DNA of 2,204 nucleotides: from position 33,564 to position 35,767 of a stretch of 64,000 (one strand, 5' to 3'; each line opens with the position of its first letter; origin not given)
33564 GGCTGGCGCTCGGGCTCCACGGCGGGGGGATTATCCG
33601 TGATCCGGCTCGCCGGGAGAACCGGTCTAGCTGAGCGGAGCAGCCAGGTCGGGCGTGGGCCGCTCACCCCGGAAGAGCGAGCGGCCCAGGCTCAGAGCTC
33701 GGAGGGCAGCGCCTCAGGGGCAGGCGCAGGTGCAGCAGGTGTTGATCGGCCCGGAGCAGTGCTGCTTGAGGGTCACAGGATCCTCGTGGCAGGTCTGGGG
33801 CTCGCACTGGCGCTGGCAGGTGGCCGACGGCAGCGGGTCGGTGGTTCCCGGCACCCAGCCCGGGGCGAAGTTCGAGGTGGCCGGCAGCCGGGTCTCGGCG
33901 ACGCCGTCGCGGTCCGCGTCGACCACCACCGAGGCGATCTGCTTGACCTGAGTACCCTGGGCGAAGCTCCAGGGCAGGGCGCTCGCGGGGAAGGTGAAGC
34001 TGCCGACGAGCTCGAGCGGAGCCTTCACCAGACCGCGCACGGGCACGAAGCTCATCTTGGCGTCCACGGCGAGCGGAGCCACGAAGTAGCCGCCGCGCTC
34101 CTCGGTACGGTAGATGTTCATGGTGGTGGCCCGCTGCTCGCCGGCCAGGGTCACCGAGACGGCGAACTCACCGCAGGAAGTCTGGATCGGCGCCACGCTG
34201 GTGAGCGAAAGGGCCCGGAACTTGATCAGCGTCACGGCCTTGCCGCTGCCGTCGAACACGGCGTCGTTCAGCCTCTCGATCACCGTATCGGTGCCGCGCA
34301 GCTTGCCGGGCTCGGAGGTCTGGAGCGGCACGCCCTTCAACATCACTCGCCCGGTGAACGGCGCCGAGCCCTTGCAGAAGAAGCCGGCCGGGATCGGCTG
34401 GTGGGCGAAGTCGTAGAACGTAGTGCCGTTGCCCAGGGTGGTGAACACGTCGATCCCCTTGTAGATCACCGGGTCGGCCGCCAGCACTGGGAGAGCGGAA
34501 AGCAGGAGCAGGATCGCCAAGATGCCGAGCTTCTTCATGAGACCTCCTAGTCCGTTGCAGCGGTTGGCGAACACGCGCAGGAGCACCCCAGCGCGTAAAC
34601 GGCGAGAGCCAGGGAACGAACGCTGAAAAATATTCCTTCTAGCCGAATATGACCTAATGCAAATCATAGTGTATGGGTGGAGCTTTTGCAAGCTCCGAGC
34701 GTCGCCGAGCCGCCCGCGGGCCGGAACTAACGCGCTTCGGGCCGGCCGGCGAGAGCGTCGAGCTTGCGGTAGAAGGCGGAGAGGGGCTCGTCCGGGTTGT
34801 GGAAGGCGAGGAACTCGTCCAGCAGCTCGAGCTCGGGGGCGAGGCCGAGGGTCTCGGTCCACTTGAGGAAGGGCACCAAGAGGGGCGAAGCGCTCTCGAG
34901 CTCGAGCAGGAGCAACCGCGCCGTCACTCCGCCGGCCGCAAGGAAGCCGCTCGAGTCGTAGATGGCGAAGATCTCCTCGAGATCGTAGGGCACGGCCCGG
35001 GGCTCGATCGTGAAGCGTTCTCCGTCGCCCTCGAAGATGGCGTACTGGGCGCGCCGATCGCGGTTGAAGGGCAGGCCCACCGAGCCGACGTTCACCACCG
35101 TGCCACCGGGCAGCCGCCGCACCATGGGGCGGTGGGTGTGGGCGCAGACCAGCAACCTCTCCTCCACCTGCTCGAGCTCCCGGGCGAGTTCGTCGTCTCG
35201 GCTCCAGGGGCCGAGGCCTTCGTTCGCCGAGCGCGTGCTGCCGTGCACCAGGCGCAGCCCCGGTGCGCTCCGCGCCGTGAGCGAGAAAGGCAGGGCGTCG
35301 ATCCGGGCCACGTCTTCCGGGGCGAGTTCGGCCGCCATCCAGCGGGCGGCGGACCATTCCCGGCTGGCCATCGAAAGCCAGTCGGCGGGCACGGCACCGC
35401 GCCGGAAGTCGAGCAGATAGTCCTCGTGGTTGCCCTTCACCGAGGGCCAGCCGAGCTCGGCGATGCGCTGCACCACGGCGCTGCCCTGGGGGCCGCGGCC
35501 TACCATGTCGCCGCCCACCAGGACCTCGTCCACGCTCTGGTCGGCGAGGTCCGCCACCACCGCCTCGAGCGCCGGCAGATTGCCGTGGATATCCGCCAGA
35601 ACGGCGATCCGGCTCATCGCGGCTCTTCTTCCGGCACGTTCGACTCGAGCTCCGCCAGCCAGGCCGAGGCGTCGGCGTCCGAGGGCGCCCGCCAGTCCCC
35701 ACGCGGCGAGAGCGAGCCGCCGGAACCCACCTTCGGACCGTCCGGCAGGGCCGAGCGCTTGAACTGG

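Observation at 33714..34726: Secreted 274-aa protein ending in a 9-Cys tail (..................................), preceded by an AT-rich 190-nt islet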

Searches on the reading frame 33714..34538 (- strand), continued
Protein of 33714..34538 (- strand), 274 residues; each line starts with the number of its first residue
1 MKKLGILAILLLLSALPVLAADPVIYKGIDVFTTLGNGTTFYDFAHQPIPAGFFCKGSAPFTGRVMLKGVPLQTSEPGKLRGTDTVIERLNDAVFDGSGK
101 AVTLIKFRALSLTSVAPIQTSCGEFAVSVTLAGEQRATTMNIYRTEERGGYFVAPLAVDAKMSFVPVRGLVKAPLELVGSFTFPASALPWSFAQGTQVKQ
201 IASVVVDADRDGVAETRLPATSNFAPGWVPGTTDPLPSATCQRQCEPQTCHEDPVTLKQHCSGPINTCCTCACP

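Call 54: search_protein_families(library=ncbifam, alignment_id=A2, max_evalue=0.1)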
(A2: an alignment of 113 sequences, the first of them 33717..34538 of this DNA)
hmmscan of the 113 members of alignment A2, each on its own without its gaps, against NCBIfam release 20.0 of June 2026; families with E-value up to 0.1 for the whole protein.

A. member 1, window:33717-34538:- (274 aa): 2 families
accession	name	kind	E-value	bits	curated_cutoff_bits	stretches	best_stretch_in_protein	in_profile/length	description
NF002632.0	PRK02304.1-1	equivalog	0.0016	18.3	243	1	136-178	54-96/183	adenine phosphoribosyltransferase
TIGR01090.1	apt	equivalog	0.043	13.9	185.85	1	140-178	48-86/169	adenine phosphoribosyltransferase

B. families by the number of members that match (of 113 scanned): 5 families
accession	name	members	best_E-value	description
NF002632.0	PRK02304.1-1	6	0.0016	adenine phosphoribosyltransferase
NF010420.0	PRK13846.1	1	0.038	phosphate acyltransferase PlsX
TIGR01090.1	apt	1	0.043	adenine phosphoribosyltransferase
TIGR04219.1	OMP_w_GlyGly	1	0.067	TIGR04219 family outer membrane beta-barrel protein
NF000395.3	blaOXA-60_like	1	0.079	OXA-60 family carbapenem-hydrolyzing class D beta-lactamase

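Call 57: list_cluster_members(proteins=[P0125, P0156, P0245, P0209, P0236, P0165, P0137, P0233, P0168, P0161])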
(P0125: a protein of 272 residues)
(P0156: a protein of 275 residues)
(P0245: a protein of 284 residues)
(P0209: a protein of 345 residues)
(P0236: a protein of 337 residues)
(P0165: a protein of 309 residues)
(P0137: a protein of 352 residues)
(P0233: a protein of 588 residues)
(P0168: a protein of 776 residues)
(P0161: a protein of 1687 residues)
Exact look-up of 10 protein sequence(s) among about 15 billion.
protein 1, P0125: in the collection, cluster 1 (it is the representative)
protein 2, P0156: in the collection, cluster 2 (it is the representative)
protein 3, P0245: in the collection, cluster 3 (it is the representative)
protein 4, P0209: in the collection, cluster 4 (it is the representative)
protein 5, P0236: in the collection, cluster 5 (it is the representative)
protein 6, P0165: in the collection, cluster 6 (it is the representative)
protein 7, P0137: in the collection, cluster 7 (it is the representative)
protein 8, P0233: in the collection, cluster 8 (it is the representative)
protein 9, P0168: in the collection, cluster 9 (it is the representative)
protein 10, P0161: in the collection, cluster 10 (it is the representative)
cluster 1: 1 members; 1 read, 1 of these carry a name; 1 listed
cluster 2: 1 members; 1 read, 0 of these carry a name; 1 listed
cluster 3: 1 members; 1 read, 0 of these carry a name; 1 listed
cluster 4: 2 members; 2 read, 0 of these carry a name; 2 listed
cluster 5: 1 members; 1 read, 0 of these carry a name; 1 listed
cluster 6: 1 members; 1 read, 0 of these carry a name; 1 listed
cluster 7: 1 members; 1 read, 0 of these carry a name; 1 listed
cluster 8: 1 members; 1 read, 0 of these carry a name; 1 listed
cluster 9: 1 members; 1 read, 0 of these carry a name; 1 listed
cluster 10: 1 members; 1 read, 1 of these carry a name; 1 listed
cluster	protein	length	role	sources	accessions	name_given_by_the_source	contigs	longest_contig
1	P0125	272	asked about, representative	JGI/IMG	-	hypothetical protein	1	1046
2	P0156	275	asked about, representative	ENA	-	-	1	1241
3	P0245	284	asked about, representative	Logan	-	-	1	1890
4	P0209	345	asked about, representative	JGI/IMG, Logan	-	-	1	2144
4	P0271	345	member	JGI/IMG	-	-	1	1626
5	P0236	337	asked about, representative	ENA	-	-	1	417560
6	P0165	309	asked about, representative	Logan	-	-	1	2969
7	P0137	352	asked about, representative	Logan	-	-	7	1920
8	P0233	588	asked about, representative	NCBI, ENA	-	-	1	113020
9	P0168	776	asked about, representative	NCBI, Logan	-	-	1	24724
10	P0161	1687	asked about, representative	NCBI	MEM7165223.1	MAG: hypothetical protein AAF581_07135 [Planctomycetota bacterium]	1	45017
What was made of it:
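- Tried and rejected: They returned only 'hypothetical protein' and one Planctomycetota label (call 57).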

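Call 58: find_encoding_contigs(protein=P0236, flank=7000, max_places=1)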
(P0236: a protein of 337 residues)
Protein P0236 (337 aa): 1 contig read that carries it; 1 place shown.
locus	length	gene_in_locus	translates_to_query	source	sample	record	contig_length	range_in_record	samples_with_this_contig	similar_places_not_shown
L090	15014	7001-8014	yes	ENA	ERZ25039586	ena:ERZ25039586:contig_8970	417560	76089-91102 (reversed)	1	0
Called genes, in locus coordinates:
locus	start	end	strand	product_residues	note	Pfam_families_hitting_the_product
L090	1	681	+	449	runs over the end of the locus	PF01522:Polysacc_deac_1, PF12680:SnoaL_2 (weak), PF13577:SnoaL_4 (weak), PF14534:DUF4440 (weak)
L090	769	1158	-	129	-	PF00050:Kazal_1 (faint)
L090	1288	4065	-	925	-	PF18921:Cyanophycin_syn, PF02222:ATP-grasp (weak), PF02786:CPSase_L_D2 (weak), PF07478:Dala_Dala_lig_C (faint), PF08443:RimK, PF13549:ATP-grasp_5 (weak), PF08245:Mur_ligase_M, PF02875:Mur_ligase_C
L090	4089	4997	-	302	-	PF03575:Peptidase_S51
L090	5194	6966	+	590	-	PF08245:Mur_ligase_M, PF02875:Mur_ligase_C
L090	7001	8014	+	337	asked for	-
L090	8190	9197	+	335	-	-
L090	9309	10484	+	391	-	PF01266:DAO, PF13450:NAD_binding_8 (weak)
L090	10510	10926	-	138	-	PF20126:TumE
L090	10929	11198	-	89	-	-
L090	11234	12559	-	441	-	PF03448:MgtE_N, PF00571:CBS, PF01769:MgtE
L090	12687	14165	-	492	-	-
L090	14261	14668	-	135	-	-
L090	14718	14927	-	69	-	-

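Call 59: find_encoding_contigs(protein=P0233, flank=7000, max_places=1)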
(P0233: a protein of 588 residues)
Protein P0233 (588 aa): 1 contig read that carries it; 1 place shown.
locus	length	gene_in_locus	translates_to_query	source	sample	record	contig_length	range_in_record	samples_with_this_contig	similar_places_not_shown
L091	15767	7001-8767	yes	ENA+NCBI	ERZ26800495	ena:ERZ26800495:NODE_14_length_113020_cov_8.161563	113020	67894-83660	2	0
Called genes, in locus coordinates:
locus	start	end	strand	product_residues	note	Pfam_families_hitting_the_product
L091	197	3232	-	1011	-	PF02811:PHP, PF07733:DNA_pol3_alpha, PF17657:DNA_pol3_finger, PF14579:HHH_6, PF01336:tRNA_anti-codon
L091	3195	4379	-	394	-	PF00817:IMS, PF21999:IMS_HHH_1 (weak), PF11799:IMS_C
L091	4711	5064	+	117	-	PF18936:DUF5684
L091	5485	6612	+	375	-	-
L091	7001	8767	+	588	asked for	PF18203:IPTL-CTERM (weak)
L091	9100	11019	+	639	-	PF13205:Big_5 (faint), PF17963:Big_9 (faint), PF00041:fn3 (faint), PF25788:Ig_Rha78A_N (faint)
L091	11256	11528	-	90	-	-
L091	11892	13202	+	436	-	PF00009:GTP_EFTU, PF00350:Dynamin_N (faint), PF01926:MMR_HSR1, PF02421:FeoB_N, PF00009:GTP_EFTU (weak), PF01926:MMR_HSR1, PF02421:FeoB_N, PF14714:KH_dom-like, +3 more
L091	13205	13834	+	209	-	PF02660:G3P_acyltransf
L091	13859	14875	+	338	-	PF01210:NAD_Gly3P_dh_N, PF07479:NAD_Gly3P_dh_C, PF20618:GPD_NAD_C_bact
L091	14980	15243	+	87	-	PF02609:Exonuc_VII_S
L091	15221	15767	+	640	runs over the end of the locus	PF13292:DXP_synthase_N, PF02779:Transket_pyr, PF02780:Transketolase_C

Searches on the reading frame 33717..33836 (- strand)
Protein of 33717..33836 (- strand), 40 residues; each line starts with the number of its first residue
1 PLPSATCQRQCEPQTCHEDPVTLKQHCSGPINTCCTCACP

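Call 67: search_solved_structures(query=A3, max_evalue=10, show_alignments=3)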
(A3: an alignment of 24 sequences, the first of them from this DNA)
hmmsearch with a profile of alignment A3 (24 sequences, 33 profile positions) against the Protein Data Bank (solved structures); distinct sequences matched with E-value up to 10: 5.
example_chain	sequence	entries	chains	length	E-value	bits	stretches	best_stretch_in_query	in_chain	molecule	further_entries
2vrd_A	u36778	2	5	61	0.11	15.8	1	1-22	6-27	U1 SMALL NUCLEAR RIBONUCLEOPROTEIN C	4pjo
3cw1_L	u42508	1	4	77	0.15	15.4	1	1-22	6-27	U1 small nuclear ribonucleoprotein C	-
4dou_A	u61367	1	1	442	0.33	14.3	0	10-20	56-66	Adiponectin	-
6qx9_1C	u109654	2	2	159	0.53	13.6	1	1-22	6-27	U1 small nuclear ribonucleoprotein C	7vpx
8w2o_B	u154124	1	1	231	0.66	13.3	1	1-22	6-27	U1 small nuclear ribonucleoprotein C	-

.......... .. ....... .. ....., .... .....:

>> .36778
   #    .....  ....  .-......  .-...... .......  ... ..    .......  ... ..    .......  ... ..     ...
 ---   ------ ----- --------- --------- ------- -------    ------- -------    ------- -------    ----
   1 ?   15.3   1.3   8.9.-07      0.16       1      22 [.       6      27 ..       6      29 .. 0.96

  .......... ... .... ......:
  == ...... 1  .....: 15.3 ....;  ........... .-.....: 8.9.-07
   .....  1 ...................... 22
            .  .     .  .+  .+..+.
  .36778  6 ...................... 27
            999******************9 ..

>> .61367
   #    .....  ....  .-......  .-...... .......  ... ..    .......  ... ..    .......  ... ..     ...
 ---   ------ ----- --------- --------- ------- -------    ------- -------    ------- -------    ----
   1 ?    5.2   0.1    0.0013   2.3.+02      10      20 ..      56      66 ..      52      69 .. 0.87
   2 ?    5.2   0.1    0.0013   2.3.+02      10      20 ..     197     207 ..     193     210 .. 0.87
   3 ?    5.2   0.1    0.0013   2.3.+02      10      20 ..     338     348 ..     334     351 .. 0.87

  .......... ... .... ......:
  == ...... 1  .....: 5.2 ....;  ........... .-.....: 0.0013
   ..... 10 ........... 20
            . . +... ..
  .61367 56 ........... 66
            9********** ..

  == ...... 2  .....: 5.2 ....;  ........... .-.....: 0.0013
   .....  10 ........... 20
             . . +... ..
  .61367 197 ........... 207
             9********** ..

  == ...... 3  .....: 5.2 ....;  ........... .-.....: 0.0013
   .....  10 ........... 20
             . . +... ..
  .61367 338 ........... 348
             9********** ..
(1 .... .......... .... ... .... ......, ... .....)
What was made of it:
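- On Zinc ribbon / C2H2-like zinc finger: The best hit is the U1-C zinc finger at E = 0.11-0.66 (call 67).
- The tail profile's best PDB match is the U1-C zinc finger, aligning C-x2-C and the second His (E = 0.11, call 67).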

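Call 68: search_protein_families(library=pfam, proteins=[window:33717-33836:-], max_evalue=10)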
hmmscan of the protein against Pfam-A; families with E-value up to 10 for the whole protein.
seq(40 aa): 0 families
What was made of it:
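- On Zinc ribbon / C2H2-like zinc finger: There is no Pfam hit (call 68).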

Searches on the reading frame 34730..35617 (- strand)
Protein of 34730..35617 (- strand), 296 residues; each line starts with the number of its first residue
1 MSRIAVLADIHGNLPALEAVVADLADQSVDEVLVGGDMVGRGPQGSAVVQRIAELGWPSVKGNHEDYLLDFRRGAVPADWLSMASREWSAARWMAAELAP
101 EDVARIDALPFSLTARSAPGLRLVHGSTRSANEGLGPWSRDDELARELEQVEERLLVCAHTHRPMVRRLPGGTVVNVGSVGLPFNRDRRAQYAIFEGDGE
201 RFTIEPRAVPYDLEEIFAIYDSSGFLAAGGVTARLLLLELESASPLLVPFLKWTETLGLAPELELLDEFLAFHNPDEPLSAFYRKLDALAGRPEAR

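Call 5: search_protein_families(library=pfam, proteins=[window:34730-35617:-], max_evalue=0.1)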
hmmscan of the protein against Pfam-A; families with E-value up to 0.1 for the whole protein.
window:34730-35617:- (296 aa): 2 families
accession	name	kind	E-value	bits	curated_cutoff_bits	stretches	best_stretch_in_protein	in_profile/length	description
PF12850.12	Metallophos_2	-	5.7e-17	62.6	27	1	3-196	2-150/154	Calcineurin-like phosphoesterase superfamily domain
PF00149.33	Metallophos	-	1.4e-14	55.4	21.5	1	3-164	2-191/191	Calcineurin-like phosphoesterase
